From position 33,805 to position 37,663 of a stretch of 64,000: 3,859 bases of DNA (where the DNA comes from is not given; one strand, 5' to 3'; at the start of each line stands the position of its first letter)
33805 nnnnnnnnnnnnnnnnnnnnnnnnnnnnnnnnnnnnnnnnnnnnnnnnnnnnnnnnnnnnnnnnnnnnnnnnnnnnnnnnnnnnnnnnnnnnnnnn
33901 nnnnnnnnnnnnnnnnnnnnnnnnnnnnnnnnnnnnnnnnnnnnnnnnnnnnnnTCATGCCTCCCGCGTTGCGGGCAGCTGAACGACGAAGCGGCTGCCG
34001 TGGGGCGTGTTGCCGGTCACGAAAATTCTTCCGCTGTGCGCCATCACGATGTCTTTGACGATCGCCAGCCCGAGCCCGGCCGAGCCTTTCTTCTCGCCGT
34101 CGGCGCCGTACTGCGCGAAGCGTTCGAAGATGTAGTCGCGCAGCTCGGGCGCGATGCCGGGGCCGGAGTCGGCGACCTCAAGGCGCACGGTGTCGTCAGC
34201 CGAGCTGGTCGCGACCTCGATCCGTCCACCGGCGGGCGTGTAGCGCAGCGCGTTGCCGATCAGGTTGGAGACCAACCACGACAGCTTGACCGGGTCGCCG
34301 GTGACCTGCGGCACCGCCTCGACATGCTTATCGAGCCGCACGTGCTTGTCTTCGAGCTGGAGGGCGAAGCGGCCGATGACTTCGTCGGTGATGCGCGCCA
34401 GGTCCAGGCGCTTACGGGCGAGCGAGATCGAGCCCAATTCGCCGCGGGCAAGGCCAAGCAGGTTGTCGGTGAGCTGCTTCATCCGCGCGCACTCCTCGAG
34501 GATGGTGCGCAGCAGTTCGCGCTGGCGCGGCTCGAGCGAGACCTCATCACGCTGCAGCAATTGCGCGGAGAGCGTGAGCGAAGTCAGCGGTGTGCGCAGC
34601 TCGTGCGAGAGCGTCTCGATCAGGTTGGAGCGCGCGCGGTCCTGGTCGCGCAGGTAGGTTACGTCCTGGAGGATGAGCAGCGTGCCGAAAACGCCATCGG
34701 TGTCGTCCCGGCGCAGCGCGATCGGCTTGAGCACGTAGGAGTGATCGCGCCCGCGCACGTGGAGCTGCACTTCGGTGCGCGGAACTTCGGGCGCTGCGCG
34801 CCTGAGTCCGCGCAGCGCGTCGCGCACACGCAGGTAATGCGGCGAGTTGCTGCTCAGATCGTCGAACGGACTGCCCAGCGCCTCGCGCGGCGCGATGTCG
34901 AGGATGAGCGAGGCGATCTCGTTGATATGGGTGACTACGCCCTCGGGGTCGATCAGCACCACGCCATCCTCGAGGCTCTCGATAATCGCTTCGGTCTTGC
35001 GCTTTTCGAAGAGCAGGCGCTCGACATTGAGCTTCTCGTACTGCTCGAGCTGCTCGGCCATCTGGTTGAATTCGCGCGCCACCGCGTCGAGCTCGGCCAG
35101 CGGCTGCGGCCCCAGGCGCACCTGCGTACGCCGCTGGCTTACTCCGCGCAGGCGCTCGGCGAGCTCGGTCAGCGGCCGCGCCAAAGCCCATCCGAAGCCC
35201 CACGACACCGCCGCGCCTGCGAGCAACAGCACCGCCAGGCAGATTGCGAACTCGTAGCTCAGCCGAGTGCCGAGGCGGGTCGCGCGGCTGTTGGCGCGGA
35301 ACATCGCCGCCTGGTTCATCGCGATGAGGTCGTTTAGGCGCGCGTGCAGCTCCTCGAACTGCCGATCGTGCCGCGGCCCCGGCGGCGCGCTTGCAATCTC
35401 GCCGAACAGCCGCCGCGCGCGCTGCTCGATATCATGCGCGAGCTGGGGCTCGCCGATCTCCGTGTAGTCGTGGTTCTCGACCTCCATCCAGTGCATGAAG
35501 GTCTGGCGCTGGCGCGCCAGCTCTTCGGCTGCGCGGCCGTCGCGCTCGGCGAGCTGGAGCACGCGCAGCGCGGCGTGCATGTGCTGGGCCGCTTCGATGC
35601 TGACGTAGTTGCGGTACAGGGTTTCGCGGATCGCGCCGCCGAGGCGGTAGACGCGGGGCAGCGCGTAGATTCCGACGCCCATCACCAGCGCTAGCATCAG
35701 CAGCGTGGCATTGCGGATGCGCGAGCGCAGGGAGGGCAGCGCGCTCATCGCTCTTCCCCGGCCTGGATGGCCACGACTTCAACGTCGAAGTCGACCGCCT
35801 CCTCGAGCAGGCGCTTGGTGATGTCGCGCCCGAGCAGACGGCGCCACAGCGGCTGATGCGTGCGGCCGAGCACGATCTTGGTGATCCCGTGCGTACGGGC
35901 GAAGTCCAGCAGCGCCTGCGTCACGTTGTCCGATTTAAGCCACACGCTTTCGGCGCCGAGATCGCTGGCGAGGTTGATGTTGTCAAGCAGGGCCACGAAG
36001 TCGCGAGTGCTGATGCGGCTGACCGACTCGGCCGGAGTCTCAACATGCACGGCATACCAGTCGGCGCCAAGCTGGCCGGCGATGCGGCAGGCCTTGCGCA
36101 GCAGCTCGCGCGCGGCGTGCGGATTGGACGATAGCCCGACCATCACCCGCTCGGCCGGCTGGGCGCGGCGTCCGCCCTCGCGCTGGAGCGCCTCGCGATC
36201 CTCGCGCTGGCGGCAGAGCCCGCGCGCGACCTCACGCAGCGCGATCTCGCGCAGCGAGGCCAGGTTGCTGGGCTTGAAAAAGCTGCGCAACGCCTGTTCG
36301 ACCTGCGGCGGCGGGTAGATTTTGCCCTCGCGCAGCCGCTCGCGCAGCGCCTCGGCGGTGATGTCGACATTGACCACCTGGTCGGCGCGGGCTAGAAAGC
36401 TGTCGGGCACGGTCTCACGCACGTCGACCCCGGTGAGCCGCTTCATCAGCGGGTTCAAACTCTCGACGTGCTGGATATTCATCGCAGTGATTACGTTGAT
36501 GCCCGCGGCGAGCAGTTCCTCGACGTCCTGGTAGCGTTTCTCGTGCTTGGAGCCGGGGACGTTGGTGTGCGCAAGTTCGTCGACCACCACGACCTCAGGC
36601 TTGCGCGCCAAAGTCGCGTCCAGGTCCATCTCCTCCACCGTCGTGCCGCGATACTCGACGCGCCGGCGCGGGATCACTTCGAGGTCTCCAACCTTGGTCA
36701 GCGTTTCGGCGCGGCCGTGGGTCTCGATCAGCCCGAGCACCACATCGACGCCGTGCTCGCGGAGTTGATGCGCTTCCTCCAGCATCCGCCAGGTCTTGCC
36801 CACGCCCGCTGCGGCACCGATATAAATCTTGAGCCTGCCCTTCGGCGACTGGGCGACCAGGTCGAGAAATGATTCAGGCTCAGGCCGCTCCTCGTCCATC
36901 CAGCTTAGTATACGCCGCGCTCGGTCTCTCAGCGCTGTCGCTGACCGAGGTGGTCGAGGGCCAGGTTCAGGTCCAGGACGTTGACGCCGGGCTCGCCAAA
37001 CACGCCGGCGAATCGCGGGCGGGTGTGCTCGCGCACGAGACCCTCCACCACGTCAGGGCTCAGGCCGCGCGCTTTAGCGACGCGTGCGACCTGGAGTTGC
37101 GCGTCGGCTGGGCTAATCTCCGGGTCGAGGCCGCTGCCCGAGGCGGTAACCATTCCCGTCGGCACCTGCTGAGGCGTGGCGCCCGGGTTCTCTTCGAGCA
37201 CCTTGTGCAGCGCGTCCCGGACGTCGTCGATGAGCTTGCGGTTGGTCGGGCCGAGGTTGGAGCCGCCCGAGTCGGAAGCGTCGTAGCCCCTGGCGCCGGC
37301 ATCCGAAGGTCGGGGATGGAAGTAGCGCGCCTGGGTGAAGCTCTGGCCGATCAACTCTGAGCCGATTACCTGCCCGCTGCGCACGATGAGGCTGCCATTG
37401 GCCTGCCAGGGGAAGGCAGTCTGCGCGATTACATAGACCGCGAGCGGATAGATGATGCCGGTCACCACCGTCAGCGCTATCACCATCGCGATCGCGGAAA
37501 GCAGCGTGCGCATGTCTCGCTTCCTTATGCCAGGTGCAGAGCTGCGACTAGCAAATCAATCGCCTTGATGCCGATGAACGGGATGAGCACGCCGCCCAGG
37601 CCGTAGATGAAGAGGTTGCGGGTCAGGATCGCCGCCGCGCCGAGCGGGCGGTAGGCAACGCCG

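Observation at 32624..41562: kdpFABC operon wired to a split KdpD-N/USP sensor, a HAMP-PAS kinase and an NtrC-type sigma-54 activator instead of KdpD/KdpE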

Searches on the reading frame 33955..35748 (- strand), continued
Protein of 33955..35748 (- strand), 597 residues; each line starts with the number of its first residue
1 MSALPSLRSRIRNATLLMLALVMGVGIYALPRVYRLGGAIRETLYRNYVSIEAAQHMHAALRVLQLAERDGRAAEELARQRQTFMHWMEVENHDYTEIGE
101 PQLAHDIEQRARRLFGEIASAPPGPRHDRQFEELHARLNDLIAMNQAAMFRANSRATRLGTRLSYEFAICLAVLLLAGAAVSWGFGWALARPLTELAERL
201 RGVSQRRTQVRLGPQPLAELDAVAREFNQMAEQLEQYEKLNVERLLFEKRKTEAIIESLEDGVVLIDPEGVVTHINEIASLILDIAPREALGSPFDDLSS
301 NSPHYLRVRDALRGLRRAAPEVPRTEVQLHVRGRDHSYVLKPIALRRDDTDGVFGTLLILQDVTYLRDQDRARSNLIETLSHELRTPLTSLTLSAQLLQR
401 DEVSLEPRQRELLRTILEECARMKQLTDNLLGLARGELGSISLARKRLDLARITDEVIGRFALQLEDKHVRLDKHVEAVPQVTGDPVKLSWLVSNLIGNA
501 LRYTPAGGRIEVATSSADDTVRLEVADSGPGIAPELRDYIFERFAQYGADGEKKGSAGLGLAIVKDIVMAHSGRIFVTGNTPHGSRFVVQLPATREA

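Call 78: search_protein_families(library=pfam, alignment_id=A1, max_evalue=0.1)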
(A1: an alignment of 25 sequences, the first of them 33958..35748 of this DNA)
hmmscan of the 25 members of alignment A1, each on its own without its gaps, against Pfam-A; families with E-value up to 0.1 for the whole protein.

A. member 1, window:33958-35748:- (597 aa): 8 families
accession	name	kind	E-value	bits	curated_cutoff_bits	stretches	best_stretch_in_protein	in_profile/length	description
PF02518.31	HATPase_c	-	1.8e-25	90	26.4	1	484-594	1-110/111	Histidine kinase-, DNA gyrase B-, and HSP90-like ATPase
PF00512.31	HisKA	-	1.4e-16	60.7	26.9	1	372-438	1-65/66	His Kinase A (phospho-acceptor) domain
PF08448.16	PAS_4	-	4e-08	33.9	23.1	1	257-366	2-108/110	PAS fold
PF00989.32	PAS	-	5.1e-06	26.9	22.6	1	252-340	3-91/113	PAS fold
PF13581.12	HATPase_c_2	-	1.7e-05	25.3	27.4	1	493-569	40-110/127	Histidine kinase-like ATPase domain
PF00672.30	HAMP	-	1.9e-05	25.3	25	1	186-236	3-53/53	HAMP domain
PF13426.13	PAS_9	-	3.8e-05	24.4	27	1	261-364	2-102/103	PAS domain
PF13188.13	PAS_8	-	0.0036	17.6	21.8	1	252-306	3-58/65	PAS domain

B. families by the number of members that match (of 25 scanned): 33 families (the first 25 are shown)
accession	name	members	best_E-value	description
PF02518.31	HATPase_c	25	5.5e-32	Histidine kinase-, DNA gyrase B-, and HSP90-like ATPase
PF00512.31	HisKA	25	2.5e-20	His Kinase A (phospho-acceptor) domain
PF08448.16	PAS_4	25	2.3e-16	PAS fold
PF00989.32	PAS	25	2.7e-13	PAS fold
PF13188.13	PAS_8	25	1.5e-08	PAS domain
PF00672.30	HAMP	22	3.8e-18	HAMP domain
PF13426.13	PAS_9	22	9.6e-13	PAS domain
PF13581.12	HATPase_c_2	22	3.1e-06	Histidine kinase-like ATPase domain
PF24820.1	Diguanyl_cycl_sensor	14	0.00044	Diguanylate cyclase-like sensor domain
PF13596.12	PAS_10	12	2.2e-07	PAS domain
PF12860.13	PAS_7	10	7.4e-05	PAS fold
PF13589.12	HATPase_c_3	4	0.0016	Histidine kinase-, DNA gyrase B-, and HSP90-like ATPase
PF12729.13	4HB_MCP_1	3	3.2e-05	Four helix bundle sensory module for signal transduction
PF14501.12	HATPase_c_5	3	0.00021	GHKL domain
PF16767.10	KinB_sensor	2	0.018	Sensor domain of alginate biosynthesis sensor protein KinB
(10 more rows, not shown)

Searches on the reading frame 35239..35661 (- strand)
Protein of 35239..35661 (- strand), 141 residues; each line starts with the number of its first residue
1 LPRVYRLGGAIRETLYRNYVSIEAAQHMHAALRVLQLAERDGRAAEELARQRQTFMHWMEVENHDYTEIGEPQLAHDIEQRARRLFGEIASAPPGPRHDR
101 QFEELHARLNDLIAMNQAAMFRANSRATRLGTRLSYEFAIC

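Call 93: predict_structure(alignment_id=A3)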
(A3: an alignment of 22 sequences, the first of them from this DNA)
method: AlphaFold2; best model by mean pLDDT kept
length: 141 residues; sequences in the alignment: 22
mean_pLDDT: 91.6   pTM: 0.81
mean pLDDT of the five models: 91.6, 90.8, 89.8, 88.9, 86.1
residues with pLDDT >= 90: 96; 70-90: 44; 50-70: 1; < 50: 0
segments of 3 or more residues with pLDDT < 50: none
pLDDT, mean of each block of 10 residues (from residue 1): 76 90 97 97 95 98 88 96 97 88 98 94 87 83 74
secondary structure, 60 per line:
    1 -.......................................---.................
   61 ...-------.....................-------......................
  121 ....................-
elements in order: H2-40 H44-63 H71-91 H99-140

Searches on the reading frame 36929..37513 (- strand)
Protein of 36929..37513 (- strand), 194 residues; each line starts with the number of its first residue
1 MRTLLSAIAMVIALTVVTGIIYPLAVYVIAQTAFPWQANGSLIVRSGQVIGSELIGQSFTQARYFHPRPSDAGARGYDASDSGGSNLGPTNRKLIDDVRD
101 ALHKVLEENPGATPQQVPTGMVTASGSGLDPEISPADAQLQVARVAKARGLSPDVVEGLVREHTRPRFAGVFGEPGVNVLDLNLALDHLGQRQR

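Call 3: search_protein_families(library=pfam, proteins=[window:36929-37513:-], max_evalue=0.01)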
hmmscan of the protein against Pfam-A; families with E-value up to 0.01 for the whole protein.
window:36929-37513:- (194 aa): 1 family
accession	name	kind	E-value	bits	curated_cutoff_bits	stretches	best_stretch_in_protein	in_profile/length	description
PF02669.20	KdpC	-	1.3e-74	250.4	24.1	1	5-187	2-181/182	K+-transporting ATPase, c chain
